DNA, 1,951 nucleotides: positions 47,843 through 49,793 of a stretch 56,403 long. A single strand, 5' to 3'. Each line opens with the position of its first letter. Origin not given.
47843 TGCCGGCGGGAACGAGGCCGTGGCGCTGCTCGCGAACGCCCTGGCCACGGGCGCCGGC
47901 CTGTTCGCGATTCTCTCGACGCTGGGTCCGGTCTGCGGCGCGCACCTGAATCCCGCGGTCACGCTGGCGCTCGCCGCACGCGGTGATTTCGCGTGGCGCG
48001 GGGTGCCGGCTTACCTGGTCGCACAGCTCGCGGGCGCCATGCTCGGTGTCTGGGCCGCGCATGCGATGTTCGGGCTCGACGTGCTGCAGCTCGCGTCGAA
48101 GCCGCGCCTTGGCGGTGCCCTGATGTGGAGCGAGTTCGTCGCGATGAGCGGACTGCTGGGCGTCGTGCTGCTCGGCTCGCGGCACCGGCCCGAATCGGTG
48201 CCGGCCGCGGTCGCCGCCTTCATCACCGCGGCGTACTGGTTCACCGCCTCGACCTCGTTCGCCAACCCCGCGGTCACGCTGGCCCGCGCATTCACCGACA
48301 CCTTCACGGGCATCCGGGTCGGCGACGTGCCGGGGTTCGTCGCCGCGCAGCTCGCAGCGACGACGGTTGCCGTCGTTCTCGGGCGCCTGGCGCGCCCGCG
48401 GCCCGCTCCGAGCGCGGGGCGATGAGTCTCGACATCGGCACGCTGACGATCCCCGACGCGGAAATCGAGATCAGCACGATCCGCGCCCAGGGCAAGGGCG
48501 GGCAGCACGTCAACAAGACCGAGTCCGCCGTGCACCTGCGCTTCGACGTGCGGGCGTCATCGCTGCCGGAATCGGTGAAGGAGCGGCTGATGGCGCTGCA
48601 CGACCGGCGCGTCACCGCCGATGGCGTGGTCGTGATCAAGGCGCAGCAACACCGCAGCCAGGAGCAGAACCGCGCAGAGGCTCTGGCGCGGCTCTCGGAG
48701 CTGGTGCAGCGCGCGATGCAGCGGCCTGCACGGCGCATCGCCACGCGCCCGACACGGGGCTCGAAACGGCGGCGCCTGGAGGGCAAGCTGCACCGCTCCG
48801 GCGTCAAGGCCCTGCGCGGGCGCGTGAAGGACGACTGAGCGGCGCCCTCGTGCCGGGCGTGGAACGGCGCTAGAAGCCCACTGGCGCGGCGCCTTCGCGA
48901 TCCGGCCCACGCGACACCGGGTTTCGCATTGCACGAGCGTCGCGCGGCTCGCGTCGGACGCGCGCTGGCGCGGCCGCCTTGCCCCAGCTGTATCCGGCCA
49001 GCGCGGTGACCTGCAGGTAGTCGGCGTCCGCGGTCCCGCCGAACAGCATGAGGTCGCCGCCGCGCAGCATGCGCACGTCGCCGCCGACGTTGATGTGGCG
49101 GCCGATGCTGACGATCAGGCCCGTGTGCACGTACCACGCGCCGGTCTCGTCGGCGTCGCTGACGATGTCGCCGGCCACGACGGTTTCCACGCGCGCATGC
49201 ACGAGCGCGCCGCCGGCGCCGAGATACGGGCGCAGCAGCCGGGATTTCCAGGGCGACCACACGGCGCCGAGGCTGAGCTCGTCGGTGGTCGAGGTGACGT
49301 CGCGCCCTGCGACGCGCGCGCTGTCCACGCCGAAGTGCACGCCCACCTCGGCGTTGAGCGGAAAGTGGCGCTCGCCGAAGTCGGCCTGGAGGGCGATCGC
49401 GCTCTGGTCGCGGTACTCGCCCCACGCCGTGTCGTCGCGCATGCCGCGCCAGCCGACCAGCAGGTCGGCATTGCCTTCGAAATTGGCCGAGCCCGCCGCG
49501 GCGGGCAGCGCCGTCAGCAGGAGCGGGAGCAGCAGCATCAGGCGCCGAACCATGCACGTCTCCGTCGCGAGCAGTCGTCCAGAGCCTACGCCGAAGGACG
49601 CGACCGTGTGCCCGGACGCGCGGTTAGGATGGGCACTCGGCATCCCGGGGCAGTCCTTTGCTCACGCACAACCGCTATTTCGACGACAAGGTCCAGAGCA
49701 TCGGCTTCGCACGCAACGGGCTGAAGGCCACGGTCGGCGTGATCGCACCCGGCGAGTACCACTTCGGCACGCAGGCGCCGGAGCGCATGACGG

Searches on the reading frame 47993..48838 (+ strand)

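Call 62: search_protein_families(library=pfam, proteins=[window:47993-48838:+], max_evalue=0.0001)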
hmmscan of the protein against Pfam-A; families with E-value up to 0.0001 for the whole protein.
window:47993-48838:+ (281 aa): 1 family
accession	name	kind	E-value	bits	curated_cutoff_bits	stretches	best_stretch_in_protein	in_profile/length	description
PF00472.26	RF-1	-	5.1e-25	88.1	35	1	151-275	5-116/116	RF-1 domain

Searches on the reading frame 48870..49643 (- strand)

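Call 62: search_protein_families(library=pfam, proteins=[window:48870-49643:-], max_evalue=0.0001)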
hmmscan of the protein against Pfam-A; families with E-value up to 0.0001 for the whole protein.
window:48870-49643:- (257 aa): 1 family
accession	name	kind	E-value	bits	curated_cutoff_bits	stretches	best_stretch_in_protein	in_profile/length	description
PF13505.12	OMP_b-brl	-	1.8e-06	28.7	28.7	1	36-206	1-161/175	Outer membrane protein beta-barrel domain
